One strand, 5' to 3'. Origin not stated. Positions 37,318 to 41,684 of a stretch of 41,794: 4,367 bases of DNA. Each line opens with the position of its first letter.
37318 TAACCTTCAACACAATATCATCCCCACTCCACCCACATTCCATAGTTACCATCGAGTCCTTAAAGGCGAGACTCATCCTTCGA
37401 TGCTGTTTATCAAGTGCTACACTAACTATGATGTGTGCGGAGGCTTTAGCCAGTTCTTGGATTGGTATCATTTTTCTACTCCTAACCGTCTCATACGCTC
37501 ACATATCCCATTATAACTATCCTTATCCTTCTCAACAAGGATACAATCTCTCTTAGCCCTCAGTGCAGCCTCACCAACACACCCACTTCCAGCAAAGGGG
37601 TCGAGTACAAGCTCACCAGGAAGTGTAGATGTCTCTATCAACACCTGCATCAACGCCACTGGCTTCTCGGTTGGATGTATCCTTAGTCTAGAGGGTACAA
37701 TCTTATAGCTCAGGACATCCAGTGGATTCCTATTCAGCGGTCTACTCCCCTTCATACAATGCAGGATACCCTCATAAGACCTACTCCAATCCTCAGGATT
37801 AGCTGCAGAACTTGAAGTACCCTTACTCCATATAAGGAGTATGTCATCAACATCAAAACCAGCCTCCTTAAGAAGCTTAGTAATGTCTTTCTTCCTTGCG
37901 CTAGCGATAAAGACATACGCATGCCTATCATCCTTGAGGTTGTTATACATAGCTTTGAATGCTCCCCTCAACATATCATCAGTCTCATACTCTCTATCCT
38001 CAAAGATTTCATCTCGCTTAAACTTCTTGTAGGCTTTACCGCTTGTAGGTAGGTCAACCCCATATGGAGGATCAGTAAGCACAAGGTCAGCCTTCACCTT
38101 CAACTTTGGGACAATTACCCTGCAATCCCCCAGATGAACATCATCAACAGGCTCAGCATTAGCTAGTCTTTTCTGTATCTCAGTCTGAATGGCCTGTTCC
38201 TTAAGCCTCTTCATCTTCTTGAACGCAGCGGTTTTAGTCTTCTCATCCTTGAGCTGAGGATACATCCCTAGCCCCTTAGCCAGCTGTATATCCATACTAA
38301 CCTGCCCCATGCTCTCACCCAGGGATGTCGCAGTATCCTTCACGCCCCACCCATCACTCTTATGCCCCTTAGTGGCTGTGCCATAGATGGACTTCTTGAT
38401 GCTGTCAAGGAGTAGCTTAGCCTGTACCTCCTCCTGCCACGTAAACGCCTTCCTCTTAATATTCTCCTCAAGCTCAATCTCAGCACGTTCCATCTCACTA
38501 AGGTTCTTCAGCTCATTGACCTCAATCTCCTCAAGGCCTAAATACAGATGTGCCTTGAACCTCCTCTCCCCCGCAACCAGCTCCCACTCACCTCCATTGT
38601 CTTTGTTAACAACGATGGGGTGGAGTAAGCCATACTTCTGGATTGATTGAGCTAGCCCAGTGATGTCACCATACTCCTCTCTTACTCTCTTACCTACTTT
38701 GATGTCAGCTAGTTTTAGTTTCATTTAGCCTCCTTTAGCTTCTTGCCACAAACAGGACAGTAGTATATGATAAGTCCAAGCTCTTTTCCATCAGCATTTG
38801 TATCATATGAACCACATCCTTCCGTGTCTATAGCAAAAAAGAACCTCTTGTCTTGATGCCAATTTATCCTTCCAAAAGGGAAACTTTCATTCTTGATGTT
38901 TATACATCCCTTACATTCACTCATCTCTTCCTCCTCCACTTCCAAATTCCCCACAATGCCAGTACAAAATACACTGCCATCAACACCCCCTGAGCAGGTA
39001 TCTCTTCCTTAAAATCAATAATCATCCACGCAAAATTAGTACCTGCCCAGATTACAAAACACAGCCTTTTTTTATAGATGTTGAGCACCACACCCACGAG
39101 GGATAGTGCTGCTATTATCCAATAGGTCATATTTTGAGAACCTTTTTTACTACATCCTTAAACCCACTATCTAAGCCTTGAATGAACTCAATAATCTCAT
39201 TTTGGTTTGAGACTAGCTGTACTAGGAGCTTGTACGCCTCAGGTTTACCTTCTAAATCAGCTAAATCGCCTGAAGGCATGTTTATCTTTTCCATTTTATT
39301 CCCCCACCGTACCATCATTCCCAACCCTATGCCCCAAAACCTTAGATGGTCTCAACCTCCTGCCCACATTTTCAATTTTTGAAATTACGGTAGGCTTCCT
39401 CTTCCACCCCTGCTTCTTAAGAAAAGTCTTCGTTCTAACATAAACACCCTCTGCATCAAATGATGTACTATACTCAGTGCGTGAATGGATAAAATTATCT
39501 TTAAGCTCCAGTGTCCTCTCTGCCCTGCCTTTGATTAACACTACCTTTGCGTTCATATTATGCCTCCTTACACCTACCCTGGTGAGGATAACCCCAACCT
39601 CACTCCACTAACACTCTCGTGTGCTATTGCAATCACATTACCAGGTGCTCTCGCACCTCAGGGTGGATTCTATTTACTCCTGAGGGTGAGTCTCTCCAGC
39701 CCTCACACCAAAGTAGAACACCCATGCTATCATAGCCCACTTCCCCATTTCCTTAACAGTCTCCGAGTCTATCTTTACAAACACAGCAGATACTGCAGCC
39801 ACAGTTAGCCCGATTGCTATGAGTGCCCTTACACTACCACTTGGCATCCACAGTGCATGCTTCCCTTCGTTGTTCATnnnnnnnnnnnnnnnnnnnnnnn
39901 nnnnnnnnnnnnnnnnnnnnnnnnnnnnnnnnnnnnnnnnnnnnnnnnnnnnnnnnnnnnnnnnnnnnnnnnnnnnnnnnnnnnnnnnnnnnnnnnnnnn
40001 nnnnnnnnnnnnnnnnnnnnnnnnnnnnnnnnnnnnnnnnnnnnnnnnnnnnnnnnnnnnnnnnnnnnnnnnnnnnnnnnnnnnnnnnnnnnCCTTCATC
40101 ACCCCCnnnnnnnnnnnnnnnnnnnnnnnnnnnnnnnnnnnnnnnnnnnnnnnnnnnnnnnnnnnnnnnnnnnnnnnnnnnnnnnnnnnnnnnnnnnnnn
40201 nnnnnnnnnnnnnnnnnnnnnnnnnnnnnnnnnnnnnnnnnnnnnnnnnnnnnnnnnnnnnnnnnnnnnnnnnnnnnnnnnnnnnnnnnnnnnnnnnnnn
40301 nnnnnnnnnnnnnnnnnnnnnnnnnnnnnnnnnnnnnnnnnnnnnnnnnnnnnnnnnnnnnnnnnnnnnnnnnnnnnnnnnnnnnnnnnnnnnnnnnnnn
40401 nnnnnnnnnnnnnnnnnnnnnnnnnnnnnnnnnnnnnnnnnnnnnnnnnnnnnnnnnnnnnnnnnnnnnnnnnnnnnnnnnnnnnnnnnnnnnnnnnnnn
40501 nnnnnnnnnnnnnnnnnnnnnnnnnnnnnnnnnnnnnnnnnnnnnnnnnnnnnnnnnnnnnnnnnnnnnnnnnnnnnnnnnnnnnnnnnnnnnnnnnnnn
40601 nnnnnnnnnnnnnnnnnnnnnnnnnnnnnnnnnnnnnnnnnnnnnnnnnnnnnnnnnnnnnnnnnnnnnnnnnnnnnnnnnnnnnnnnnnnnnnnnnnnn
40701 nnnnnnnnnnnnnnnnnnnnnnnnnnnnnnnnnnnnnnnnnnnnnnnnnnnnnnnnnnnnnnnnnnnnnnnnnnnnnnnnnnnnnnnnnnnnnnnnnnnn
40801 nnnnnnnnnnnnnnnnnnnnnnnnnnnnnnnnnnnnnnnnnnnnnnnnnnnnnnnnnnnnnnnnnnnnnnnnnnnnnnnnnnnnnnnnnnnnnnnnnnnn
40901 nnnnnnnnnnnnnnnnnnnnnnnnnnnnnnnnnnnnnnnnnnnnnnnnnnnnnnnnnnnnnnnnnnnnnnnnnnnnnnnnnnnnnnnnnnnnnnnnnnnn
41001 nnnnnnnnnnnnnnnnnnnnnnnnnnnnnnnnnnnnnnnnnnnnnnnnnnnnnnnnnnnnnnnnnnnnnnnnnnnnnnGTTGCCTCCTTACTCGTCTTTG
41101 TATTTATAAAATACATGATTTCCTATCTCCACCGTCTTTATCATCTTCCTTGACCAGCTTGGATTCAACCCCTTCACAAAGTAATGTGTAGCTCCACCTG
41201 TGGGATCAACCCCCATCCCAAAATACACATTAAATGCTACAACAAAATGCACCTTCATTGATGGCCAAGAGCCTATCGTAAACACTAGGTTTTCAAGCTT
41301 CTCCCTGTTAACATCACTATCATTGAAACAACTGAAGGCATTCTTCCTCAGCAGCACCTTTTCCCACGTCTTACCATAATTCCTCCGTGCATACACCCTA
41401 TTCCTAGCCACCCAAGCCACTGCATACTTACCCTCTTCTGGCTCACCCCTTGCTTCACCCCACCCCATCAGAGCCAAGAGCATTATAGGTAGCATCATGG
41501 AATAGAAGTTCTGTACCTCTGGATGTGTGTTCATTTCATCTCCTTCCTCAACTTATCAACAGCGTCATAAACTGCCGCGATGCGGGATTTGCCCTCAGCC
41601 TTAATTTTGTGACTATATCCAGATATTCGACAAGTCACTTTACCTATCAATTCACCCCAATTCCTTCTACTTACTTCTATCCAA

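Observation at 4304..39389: Five copies of a 25-bp near-palindrome; four of them end 16-18 nt upstream of a start codon on whichever strand is coding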

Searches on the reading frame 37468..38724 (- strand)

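Call 13: search_protein_families(library=phrogs, proteins=[window:37468-38724:-], max_evalue=0.001)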
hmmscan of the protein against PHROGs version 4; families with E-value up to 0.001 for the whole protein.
window:37468-38724:- (418 aa): 25 families
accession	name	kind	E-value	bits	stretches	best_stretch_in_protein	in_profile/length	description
phrog_498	-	other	1.4e-45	157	1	19-412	56-421/633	DNA methyltransferase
phrog_67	-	other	1.8e-43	150.6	1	81-414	71-346/743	DNA methyltransferase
phrog_12047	-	DNA, RNA and nucleotide metabolism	2.7e-23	84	1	4-159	4-153/301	ParB-like partition nuclease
phrog_4715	-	DNA, RNA and nucleotide metabolism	3.5e-20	73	1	13-279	161-422/630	ParB-like partition protein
phrog_3008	-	other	1.8e-19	71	1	348-414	148-214/244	DNA methyltransferase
phrog_18293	-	other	4.5e-16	59.9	1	337-413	34-109/119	methyltransferase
phrog_3264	-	DNA, RNA and nucleotide metabolism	1.7e-15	58.5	1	2-129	51-180/337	ParB-like partition protein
phrog_6218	-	DNA, RNA and nucleotide metabolism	9.7e-13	49.1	1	14-102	20-110/506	ParB-like partition protein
phrog_8071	-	DNA, RNA and nucleotide metabolism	1.8e-12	48.2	1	20-233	26-215/389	ParB-like partition protein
phrog_620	-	DNA, RNA and nucleotide metabolism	2.2e-11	45.3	1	20-105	31-112/217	ParB-like partition protein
phrog_6952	-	other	2.4e-11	44.8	1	336-407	100-171/181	DNA methyltransferase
phrog_3951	-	unknown function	1.8e-10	41.9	1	19-103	42-124/301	-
phrog_940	-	DNA, RNA and nucleotide metabolism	2.3e-10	41.2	1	18-182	25-160/388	nuclease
phrog_6025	-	other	3.9e-10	40.7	1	195-306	13-115/192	DNA methyltransferase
phrog_723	-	DNA, RNA and nucleotide metabolism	1.2e-08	36.1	1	19-105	31-119/223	ParB-like partition protein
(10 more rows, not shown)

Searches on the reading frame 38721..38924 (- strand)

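Call 86: search_protein_families(library=pfam, proteins=[window:38721-38924:-], max_evalue=0.05)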
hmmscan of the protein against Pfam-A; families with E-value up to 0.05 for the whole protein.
window:38721-38924:- (67 aa): 1 family
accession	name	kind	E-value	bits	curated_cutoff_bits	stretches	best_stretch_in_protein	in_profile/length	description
PF22400.1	DUF6980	-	0.021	15.5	27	1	45-67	44-66/99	Domain of unknown function (DUF6980)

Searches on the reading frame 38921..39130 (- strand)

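Call 13: search_protein_families(library=phrogs, proteins=[window:38921-39130:-], max_evalue=0.001)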
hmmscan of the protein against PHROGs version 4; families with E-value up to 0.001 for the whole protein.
window:38921-39130:- (69 aa): 0 families

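Call 86: search_protein_families(library=pfam, proteins=[window:38921-39130:-], max_evalue=0.05)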
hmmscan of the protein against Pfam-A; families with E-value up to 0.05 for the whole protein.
window:38921-39130:- (69 aa): 3 families
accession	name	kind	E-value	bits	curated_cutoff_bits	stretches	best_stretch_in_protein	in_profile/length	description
PF04973.17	NMN_transporter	-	7.2e-07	29.8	27.3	1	5-67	113-175/175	Nicotinamide mononucleotide transporter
PF06703.16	SPC25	-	0.012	15.8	24.3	1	24-59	35-71/159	Microsomal signal peptidase 25 kDa subunit (SPC25)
PF11174.13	DUF2970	-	0.047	14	27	0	45-65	34-54/56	Protein of unknown function (DUF2970)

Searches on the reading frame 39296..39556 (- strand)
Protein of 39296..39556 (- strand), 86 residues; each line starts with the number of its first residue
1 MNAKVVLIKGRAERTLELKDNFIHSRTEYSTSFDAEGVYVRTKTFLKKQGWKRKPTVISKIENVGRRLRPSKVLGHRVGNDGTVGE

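Call 13: search_protein_families(library=phrogs, proteins=[window:39296-39556:-], max_evalue=0.001)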
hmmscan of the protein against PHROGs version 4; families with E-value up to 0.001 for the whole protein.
window:39296-39556:- (86 aa): 0 families

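Call 59: find_encoding_contigs(protein=window:39296-39556:-, flank=10000, max_places=8)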
Protein window:39296-39556:- (86 aa): 4 contigs read that carry it; 4 places shown.
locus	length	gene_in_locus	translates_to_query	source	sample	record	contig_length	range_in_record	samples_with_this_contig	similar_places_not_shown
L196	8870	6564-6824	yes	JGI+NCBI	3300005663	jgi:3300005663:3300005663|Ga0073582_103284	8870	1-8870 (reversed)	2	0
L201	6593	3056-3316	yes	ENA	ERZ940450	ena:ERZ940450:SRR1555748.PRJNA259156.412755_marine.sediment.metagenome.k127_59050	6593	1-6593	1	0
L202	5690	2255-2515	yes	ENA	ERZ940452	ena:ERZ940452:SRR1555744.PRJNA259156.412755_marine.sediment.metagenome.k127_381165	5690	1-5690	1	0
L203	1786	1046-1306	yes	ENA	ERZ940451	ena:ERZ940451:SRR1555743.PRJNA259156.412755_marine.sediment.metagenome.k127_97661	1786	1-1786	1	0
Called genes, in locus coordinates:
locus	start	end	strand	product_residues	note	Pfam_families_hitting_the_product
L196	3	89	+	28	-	?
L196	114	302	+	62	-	-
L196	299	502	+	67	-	-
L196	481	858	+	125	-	-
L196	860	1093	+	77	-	-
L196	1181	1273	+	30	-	-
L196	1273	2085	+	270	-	PF12705:PDDEXK_1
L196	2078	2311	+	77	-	-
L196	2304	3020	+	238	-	PF13479:AAA_24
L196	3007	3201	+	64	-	-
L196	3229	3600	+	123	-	PF05037:DUF669 (weak)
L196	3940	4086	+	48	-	-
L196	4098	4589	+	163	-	-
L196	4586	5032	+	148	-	PF07486:Hydrolase_2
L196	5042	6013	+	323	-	-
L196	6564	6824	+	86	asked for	-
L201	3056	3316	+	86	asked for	-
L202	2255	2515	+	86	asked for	-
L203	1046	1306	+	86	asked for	-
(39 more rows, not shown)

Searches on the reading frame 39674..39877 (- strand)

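Call 86: search_protein_families(library=pfam, proteins=[window:39674-39877:-], max_evalue=0.05)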
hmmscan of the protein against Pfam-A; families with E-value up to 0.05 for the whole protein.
window:39674-39877:- (67 aa): 1 family
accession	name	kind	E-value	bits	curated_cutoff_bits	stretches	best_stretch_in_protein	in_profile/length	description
PF07916.16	TraG_N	-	0.031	13.7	36.1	1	8-55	19-70/462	TraG-like protein, N-terminal region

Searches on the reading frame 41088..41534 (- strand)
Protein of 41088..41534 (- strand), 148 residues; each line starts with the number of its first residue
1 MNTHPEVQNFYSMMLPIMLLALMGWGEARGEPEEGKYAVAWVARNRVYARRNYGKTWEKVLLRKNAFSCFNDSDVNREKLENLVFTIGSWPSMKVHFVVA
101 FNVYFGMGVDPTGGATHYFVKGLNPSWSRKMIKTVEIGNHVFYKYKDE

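Call 34: search_protein_families(library=pfam, proteins=[window:41088-41534:-], max_evalue=0.01)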
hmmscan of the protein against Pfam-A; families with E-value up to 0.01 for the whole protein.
window:41088-41534:- (148 aa): 1 family
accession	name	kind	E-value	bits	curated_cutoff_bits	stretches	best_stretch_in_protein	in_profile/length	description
PF07486.17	Hydrolase_2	-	6.1e-19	69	27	1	30-143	1-100/100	Cell Wall Hydrolase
